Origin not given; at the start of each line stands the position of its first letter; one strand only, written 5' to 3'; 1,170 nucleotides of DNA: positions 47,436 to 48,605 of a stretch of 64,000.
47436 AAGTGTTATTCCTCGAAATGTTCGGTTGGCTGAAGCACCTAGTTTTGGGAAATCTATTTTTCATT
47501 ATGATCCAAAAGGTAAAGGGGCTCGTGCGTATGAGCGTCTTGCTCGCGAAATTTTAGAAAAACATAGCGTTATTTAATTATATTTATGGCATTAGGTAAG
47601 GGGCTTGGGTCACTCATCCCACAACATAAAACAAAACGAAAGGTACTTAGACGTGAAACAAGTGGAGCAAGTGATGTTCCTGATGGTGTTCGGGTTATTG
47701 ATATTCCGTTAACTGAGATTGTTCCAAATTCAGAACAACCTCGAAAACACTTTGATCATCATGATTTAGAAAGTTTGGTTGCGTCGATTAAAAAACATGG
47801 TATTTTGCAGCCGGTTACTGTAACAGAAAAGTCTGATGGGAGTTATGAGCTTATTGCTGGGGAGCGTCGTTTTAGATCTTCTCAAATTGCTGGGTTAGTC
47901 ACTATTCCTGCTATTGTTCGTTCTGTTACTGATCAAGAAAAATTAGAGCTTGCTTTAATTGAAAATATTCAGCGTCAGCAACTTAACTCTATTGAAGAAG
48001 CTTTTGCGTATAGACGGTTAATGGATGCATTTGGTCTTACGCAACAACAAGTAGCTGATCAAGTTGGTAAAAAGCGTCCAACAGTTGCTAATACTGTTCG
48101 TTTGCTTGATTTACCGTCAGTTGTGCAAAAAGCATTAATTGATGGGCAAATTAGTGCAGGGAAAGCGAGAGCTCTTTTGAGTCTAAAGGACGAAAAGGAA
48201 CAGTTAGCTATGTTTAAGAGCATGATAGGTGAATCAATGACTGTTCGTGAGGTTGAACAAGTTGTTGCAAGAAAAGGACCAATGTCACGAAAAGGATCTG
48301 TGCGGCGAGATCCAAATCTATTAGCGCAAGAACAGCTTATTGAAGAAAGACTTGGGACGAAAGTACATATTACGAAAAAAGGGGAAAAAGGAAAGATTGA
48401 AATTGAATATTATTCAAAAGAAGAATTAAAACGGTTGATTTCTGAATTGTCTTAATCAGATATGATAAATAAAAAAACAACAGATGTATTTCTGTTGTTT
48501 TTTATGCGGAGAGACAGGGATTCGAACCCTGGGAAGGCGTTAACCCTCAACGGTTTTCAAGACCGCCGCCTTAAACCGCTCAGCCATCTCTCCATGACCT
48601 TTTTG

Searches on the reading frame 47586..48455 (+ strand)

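Call 20: search_protein_families(library=pfam, proteins=[window:47586-48455:+], max_evalue=0.01)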
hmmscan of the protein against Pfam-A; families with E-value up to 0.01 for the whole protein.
window:47586-48455:+ (289 aa): 5 families
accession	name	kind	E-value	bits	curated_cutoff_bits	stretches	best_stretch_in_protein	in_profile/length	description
PF17762.8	HTH_ParB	-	2.1e-36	124.6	22.6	1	131-229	1-99/102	ParB HTH domain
PF02195.25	ParB_N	-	1.4e-32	112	26.3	1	38-129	4-95/95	ParB N-terminal domain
PF23552.2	ParB_C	-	2.1e-09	37.1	23.8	1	241-288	1-49/50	ParB dimerisation domain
PF01381.28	HTH_3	-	0.003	18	23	0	143-168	2-27/55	Helix-turn-helix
PF23433.1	DUF7119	-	0.0056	17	30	0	169-228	66-124/141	Family of unknown function (DUF7119)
